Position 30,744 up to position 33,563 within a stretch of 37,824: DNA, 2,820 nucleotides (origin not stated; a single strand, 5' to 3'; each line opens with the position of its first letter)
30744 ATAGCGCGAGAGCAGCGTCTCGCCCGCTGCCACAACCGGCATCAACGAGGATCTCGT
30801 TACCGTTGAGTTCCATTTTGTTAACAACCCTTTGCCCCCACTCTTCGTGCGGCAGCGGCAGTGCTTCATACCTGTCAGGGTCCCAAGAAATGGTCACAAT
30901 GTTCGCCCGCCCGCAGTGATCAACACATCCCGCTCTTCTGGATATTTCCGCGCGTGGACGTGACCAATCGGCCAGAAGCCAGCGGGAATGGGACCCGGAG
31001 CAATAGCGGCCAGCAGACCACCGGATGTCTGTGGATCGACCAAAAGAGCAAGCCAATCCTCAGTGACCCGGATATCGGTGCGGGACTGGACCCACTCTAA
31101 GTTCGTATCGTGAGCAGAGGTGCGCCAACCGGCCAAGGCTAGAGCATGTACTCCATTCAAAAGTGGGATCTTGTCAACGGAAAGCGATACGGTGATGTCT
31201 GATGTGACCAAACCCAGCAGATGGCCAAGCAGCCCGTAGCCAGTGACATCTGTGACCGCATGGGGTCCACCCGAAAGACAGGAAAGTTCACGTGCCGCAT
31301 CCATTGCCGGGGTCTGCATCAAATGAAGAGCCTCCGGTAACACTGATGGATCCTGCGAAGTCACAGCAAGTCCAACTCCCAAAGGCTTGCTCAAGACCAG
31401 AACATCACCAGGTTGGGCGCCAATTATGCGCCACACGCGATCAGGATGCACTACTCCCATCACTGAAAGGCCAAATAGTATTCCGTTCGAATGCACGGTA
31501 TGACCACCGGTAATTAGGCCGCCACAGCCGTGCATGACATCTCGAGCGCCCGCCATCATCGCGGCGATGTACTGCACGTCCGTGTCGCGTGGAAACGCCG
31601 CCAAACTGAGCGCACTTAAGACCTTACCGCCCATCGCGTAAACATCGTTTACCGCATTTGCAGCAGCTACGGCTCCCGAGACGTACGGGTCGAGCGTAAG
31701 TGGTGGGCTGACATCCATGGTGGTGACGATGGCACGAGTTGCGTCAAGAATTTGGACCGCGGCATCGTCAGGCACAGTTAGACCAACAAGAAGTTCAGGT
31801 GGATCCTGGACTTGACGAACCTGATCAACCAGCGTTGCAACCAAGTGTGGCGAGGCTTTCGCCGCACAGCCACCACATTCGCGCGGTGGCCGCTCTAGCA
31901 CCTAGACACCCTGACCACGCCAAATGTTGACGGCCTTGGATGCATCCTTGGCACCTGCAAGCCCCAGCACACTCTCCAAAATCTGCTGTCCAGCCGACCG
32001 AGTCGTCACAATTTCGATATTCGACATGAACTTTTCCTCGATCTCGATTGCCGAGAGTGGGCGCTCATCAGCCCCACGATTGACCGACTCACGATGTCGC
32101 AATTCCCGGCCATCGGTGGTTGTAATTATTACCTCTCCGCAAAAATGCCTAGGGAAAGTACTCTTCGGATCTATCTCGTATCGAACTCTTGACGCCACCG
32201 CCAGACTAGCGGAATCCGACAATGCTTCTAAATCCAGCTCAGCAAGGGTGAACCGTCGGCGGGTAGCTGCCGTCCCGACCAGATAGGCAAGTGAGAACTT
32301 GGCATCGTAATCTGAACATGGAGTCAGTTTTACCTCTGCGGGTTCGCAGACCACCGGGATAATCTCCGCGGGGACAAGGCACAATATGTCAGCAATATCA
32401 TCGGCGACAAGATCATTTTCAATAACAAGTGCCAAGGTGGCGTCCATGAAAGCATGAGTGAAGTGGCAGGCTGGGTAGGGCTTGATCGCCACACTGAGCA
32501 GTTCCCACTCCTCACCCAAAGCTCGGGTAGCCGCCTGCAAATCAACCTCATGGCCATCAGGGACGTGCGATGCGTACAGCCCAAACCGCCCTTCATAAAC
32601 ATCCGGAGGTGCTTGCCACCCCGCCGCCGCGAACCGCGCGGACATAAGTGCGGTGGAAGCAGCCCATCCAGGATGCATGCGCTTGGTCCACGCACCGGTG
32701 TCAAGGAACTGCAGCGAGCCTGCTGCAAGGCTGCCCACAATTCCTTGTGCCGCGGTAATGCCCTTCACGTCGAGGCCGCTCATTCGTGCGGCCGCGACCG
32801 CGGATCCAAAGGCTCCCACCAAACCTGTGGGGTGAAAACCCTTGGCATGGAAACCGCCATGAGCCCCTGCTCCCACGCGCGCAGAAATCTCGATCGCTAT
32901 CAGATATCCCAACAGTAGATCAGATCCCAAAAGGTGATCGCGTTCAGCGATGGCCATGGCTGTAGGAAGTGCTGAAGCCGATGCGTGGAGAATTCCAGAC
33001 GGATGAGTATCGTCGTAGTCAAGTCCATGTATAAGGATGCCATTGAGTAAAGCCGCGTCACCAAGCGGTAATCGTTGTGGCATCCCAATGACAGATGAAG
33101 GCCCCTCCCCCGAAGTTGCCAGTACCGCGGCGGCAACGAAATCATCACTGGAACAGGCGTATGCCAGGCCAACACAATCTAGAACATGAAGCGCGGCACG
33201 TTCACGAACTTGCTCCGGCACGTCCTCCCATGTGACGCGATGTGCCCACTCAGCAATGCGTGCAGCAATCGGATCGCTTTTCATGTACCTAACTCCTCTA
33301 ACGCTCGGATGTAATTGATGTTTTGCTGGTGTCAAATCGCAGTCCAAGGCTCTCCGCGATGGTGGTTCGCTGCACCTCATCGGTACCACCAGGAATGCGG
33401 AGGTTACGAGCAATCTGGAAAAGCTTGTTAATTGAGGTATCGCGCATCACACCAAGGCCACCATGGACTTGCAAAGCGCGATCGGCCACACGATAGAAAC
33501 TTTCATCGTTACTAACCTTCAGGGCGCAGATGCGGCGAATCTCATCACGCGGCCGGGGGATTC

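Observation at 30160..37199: Seven-gene translationally coupled operon embedding an intact SelD among small-molecule enzymes: candidate undescribed selenium pathway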

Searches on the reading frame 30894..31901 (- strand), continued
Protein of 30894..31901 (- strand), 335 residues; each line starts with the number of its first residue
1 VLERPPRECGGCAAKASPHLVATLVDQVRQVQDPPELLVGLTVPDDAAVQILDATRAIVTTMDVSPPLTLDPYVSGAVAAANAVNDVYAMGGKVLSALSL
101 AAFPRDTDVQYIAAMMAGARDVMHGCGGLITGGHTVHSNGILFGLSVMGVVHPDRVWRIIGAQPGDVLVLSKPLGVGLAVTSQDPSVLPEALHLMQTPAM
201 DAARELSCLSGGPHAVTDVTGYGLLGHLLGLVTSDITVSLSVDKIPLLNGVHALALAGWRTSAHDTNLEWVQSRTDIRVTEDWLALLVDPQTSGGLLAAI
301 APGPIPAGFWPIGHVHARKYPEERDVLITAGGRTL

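Call 51: find_encoding_contigs(protein=P0093, flank=8000, max_places=1)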
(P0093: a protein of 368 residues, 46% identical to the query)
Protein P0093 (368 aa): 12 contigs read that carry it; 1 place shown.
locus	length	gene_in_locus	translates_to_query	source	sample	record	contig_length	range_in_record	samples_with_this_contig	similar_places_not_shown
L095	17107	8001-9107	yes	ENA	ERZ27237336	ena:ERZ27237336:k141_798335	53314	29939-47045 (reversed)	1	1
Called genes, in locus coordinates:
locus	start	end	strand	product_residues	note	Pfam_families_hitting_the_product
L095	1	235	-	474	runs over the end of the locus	PF00206:Lyase_1, PF10415:FumaraseC_C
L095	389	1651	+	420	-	-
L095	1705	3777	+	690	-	PF16177:ACAS_N, PF00501:AMP-binding, PF13193:AMP-binding_C (weak)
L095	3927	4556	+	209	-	PF00440:TetR_N (faint)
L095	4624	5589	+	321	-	PF00248:Aldo_ket_red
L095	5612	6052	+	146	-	PF01741:MscL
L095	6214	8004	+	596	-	PF00009:GTP_EFTU, PF01926:MMR_HSR1 (weak), PF25461:Beta-barrel_SelB (weak), PF09107:WHD_3rd_SelB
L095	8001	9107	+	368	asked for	PF00586:AIRS, PF02769:AIRS_C (weak)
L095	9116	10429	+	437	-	PF03841:SelA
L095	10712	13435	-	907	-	PF13302:Acetyltransf_3, PF00583:Acetyltransf_1, PF13508:Acetyltransf_7 (weak), PF02629:CoA_binding, PF13380:CoA_binding_2, PF13607:Succ_CoA_lig, PF19045:Ligase_CoA_2, PF13549:ATP-grasp_5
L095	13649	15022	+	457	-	PF02353:CMAS, PF13489:Methyltransf_23, PF05175:MTS (weak), PF13847:Methyltransf_31, PF00107:ADH_zinc_N (weak), PF08241:Methyltransf_11, PF08242:Methyltransf_12, PF13649:Methyltransf_25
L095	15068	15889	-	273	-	PF00561:Abhydrolase_1, PF12146:Hydrolase_4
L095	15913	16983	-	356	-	PF02163:Peptidase_M50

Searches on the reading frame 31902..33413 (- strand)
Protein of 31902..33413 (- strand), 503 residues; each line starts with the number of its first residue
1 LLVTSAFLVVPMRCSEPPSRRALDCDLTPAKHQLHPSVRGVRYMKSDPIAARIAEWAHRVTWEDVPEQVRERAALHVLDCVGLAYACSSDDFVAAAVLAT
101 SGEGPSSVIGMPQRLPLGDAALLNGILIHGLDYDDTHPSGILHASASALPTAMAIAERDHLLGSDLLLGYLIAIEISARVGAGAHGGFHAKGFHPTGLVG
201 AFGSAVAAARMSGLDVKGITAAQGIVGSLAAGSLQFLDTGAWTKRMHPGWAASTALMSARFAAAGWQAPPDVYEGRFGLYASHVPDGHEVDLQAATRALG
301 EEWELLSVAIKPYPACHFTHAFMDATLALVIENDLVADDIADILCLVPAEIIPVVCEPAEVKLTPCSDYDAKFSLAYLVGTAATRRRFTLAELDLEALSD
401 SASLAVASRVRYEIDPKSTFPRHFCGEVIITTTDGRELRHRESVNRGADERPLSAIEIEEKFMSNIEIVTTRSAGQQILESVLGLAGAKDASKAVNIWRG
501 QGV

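Call 3: search_protein_families(library=pfam, proteins=[window:31902-33413:-], max_evalue=0.01)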
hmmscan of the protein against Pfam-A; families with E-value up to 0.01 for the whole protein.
window:31902-33413:- (503 aa): 2 families
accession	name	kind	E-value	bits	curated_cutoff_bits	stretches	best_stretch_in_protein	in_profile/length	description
PF03972.19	MmgE_PrpD_N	-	2.5e-57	194.3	32.1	1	52-285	2-237/244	MmgE/PrpD N-terminal domain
PF19305.4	MmgE_PrpD_C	-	2.1e-27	96.5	32.1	1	313-482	1-170/173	MmgE/PrpD C-terminal domain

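Call 4: search_protein_families(library=ncbifam, proteins=[window:31902-33413:-], max_evalue=0.01)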
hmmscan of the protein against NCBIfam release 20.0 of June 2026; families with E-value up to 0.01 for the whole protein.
window:31902-33413:- (503 aa): 1 family
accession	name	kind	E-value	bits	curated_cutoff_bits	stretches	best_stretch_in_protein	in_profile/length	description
NF042438.1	PrpD_hiGCgrampos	equivalog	1.3e-07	30.6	950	1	43-324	15-296/499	2-methylcitrate dehydratase PrpD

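Call 52: search_solved_structures(query=window:31902-33284:-, max_evalue=0.00001, show_alignments=1)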
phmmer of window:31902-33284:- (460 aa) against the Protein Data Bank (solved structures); distinct sequences matched with E-value up to 0.00001: 10.
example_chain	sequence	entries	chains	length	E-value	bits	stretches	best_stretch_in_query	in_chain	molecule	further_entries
2hp0_A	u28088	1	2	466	2.3e-41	145.6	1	29-420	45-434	IDS-epimerase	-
2hp3_A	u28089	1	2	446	2.5e-41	145.5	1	29-420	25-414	IDS-epimerase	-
12vt_A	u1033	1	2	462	5.4e-29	104.8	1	20-457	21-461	Cis-aconitate decarboxylase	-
12vw_A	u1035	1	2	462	1e-28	104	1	20-457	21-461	Cis-aconitate decarboxylase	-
12ux_A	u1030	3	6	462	1.4e-28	103.5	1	20-457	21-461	Cis-aconitate decarboxylase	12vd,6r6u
12vq_A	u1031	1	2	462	1.1e-27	100.5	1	20-457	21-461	Cis-aconitate decarboxylase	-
7br9_A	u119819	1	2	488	4.9e-27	98.4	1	22-458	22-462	Cis-aconitate decarboxylase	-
6r6t_A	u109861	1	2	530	6.8e-27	97.9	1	23-458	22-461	Cis-aconitate decarboxylase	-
7bra_A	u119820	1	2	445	1.1e-24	90.7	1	29-420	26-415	Bacillus subtilis IRG1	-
7e9d_A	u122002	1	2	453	1.2e-23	87.2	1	24-420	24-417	IRG1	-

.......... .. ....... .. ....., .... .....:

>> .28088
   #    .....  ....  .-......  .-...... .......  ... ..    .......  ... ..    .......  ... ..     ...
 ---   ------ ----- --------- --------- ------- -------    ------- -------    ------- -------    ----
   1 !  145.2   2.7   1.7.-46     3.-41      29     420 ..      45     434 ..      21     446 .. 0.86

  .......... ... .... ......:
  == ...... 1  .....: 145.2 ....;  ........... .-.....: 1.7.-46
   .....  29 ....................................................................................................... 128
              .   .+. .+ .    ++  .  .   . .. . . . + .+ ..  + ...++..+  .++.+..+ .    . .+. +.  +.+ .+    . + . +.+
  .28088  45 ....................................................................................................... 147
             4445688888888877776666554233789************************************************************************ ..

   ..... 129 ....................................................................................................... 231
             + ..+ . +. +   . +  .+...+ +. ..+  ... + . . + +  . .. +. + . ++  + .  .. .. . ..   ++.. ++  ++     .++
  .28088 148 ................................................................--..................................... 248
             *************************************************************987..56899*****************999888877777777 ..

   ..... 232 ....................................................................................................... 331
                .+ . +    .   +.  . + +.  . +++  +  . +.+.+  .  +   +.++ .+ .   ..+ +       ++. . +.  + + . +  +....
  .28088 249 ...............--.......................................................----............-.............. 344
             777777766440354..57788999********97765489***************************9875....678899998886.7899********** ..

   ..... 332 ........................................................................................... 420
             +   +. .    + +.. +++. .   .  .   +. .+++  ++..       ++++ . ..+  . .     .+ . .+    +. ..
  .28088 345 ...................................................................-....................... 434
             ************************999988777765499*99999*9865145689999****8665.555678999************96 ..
